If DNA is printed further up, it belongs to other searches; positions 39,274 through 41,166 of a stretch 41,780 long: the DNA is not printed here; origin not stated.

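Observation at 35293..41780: Uncharacterised divergent gene cluster: TauE-family permease / DMT transporter / DegT aminotransferase facing tauD / ThDP enzyme / DMFase-like protein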

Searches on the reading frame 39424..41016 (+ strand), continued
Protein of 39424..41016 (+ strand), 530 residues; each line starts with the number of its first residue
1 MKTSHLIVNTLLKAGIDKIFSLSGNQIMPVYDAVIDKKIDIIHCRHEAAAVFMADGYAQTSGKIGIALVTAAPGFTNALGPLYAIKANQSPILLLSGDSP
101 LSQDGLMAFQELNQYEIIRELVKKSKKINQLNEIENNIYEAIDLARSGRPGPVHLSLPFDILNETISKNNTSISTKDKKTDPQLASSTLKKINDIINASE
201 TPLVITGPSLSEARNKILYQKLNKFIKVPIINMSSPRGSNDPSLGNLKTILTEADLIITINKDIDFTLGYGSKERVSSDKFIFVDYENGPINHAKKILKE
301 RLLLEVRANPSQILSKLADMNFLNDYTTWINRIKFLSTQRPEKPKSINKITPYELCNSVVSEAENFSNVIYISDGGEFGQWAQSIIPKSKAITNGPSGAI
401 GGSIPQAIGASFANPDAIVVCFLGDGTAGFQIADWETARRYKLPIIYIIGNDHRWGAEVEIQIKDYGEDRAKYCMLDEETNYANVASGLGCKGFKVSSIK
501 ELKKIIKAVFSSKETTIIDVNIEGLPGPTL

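Call 49: search_solved_structures(query=L001:12300-13754:+, max_evalue=1e-50, show_alignments=3)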
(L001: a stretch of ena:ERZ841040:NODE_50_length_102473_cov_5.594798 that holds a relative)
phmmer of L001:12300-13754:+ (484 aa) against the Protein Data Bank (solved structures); distinct sequences matched with E-value up to 1e-50: 5.
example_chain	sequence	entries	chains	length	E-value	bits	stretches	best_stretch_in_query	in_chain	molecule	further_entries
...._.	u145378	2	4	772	4.3e-144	484.4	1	5-482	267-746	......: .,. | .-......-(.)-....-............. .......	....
8i5a_A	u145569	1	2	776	4.4e-144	484.4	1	5-482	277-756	N-acetyl-(R)-beta-phenylalanine acylase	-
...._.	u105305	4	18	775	7.7e-100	338.4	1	6-483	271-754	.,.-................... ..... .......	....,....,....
6lve_A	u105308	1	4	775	4.4e-99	335.9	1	6-483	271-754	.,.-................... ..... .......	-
6lvd_A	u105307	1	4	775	9.2e-99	334.8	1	6-483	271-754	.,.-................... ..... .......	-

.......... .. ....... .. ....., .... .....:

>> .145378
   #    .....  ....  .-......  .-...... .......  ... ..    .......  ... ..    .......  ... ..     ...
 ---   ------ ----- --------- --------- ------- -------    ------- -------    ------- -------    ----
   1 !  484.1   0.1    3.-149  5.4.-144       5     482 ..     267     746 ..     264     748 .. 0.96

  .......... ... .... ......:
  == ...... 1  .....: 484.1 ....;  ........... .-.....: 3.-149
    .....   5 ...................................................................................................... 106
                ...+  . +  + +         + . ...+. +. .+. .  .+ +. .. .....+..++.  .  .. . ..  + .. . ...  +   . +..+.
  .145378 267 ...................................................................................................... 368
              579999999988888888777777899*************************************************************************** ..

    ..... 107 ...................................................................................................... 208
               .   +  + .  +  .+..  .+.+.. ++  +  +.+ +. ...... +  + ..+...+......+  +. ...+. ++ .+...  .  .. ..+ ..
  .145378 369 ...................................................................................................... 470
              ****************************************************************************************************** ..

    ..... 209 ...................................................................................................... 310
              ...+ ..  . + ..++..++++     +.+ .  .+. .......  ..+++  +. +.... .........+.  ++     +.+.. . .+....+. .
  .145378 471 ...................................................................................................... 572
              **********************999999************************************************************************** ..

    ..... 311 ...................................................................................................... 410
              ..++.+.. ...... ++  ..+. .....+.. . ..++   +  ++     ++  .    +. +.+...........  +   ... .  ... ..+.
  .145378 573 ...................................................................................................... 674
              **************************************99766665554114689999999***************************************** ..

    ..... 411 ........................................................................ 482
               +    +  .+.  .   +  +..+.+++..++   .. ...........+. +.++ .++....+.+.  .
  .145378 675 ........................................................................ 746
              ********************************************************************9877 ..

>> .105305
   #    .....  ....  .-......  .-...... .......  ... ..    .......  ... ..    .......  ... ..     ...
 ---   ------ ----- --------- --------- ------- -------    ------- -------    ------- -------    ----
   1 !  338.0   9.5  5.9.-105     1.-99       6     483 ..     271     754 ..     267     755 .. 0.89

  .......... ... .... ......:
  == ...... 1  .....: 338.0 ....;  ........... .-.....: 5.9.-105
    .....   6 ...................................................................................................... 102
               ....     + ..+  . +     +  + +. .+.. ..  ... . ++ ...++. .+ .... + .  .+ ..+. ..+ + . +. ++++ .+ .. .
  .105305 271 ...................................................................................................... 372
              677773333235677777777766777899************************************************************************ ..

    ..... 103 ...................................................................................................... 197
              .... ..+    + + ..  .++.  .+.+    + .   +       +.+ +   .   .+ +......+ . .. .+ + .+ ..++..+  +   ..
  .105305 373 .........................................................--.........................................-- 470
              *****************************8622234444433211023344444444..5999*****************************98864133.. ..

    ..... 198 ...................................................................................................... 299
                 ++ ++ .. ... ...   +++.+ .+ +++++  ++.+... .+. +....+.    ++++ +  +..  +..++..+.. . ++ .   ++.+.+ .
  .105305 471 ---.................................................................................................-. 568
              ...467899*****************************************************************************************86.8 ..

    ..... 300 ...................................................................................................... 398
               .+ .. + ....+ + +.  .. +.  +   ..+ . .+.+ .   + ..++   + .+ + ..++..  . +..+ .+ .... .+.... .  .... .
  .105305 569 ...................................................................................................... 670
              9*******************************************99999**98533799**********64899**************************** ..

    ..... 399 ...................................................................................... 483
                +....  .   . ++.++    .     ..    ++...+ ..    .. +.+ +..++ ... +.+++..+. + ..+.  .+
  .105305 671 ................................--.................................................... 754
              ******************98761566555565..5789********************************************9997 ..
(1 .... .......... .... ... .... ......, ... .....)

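Call 57: find_encoding_contigs(protein=P0074, flank=9000, max_places=2)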
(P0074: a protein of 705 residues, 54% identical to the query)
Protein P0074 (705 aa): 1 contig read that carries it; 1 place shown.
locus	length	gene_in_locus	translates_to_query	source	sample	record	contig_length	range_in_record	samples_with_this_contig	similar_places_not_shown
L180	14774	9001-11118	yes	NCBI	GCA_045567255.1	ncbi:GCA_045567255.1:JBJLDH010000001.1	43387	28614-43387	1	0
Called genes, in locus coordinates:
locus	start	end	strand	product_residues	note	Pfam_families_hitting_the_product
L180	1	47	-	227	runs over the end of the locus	PF13507:GATase_5, PF00117:GATase (weak), PF07685:GATase_3, PF01965:DJ-1_PfpI (weak)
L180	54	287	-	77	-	PF02700:PurS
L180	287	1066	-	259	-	PF01259:SAICAR_synt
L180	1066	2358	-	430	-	PF00206:Lyase_1, PF08328:ASL_C (weak), PF10397:ADSL_C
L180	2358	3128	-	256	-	PF00557:Peptidase_M24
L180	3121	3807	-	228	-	PF17746:SfsA_N, PF03749:SfsA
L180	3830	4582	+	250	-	PF00994:MoCF_biosynth, PF24102:FLAD1_M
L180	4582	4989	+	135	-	PF06094:GGACT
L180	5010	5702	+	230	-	PF03591:AzlC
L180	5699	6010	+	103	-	PF05437:AzlD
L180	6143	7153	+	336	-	PF03480:DctP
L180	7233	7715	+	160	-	PF04290:DctQ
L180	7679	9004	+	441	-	PF06808:DctM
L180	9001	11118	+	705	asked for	PF20254:DMFA2_C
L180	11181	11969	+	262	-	-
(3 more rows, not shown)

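Call 58: find_encoding_contigs(protein=P0104, flank=9000, max_places=3)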
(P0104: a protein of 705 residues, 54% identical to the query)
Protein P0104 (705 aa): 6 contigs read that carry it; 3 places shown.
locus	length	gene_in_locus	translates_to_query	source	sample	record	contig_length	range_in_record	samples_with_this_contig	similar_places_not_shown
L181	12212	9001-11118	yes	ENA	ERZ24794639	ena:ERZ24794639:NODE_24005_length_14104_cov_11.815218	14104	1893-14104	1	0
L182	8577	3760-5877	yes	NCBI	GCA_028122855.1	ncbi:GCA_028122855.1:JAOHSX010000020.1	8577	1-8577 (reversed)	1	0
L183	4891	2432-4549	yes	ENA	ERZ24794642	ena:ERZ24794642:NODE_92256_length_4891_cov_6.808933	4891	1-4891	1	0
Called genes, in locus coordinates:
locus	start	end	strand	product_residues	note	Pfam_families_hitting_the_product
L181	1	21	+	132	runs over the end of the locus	PF06094:GGACT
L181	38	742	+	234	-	PF01370:Epimerase (weak)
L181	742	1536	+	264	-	PF00535:Glycos_transf_2, PF10111:Glyco_tranf_2_2 (weak)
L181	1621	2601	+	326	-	PF00535:Glycos_transf_2, PF13641:Glyco_tranf_2_3 (weak), PF13632:Glyco_trans_2_3 (weak)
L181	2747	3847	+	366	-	PF04055:Radical_SAM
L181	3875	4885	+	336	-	-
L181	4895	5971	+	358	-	-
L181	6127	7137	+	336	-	PF03480:DctP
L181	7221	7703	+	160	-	PF04290:DctQ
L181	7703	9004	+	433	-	PF06808:DctM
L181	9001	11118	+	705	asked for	PF20254:DMFA2_C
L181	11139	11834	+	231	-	-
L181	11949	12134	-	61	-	-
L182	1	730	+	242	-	?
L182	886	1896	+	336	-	PF03480:DctP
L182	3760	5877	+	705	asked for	PF20254:DMFA2_C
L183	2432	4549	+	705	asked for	PF20254:DMFA2_C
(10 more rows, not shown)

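Call 65: search_protein_families(library=pfam, proteins=[L105:6131-6874:-, L105:6904-8460:-, L105:11779-13224:-, L105:13242-14204:-, L105:14311-15282:+, L036:2363-4591:+, L036:6284-7162:+, L036:7902-9014:-, L036:9332-10618:-, L130:11624-13027:-], max_evalue=0.0001)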
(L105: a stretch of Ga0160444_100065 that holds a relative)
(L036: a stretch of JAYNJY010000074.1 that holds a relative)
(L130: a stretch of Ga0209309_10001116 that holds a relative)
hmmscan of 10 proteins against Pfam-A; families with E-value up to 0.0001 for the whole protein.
L105:6131-6874:- (247 aa): 2 families
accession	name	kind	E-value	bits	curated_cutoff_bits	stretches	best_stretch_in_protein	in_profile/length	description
PF07729.17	FCD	-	3.5e-16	60.2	24.3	1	92-214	4-123/125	FCD domain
PF00392.27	GntR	-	8.9e-14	51.3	27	1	16-75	1-61/64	Bacterial regulatory proteins, gntR family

L105:6904-8460:- (518 aa): 2 families
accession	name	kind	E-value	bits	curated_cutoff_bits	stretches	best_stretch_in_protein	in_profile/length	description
PF00884.28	Sulfatase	-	3.3e-30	105.9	25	1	4-338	4-299/301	Sulfatase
PF16347.10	SGSH_C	-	4.7e-09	37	29.3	1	297-357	11-70/154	N-sulphoglucosamine sulphohydrolase, C-terminal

L105:11779-13224:- (481 aa): 3 families
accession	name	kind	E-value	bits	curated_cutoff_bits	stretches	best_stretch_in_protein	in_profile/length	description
PF00884.28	Sulfatase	-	1.2e-48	166.4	25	1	5-345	1-300/301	Sulfatase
PF16347.10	SGSH_C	-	1.3e-16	61.6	29.3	1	295-439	1-150/154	N-sulphoglucosamine sulphohydrolase, C-terminal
PF01663.27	Phosphodiest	-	6.3e-09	36.3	23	0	29-75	19-66/342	Type I phosphodiesterase / nucleotide pyrophosphatase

L105:13242-14204:- (320 aa): 1 family
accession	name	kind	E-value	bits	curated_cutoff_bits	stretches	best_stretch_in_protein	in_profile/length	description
PF03401.19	TctC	-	6.4e-53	180.5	27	1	43-312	1-270/274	Tripartite tricarboxylate transporter family receptor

L105:14311-15282:+ (323 aa): 2 families
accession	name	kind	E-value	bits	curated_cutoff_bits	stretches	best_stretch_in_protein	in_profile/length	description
PF03466.25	LysR_substrate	-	2.1e-36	125.7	28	1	108-315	3-205/209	LysR substrate binding domain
PF00126.33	HTH_1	-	2.1e-16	60.1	26.6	1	24-82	2-60/60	Bacterial regulatory helix-turn-helix protein, lysR family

L036:2363-4591:+ (742 aa): 3 families
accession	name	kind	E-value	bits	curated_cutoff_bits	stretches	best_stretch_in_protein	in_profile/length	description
PF00742.24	Homoserine_dh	-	1.7e-64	217.2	22.9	1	447-629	1-173/173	Homoserine dehydrogenase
PF03447.22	NAD_binding_3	-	1.5e-16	61.6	24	1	319-439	1-116/116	Homoserine dehydrogenase, NAD binding domain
PF01842.31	ACT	-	1.4e-07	31.5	27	1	662-719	1-56/66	ACT domain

L036:6284-7162:+ (292 aa): 3 families
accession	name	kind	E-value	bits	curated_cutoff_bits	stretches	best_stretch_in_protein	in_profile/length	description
PF00561.26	Abhydrolase_1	-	2.9e-22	80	25.8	1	48-168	2-113/245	alpha/beta hydrolase fold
PF12697.13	Abhydrolase_6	-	3.2e-19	70.9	26.3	1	49-286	1-216/217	Alpha/beta hydrolase family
PF12146.15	Hydrolase_4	-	2e-09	37.5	27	1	49-279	7-237/239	Serine aminopeptidase, S33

L036:7902-9014:- (370 aa): 1 family
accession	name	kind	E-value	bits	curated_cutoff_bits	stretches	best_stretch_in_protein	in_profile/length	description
PF02668.22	TauD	-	5.2e-72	243.4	27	1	102-363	2-267/267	Taurine catabolism dioxygenase TauD, TfdA family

L036:9332-10618:- (428 aa): 0 families

L130:11624-13027:- (467 aa): 1 family
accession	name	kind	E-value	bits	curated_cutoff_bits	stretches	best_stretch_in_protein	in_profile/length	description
PF01425.27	Amidase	-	1.1e-59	203.1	27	1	36-450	3-443/445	Amidase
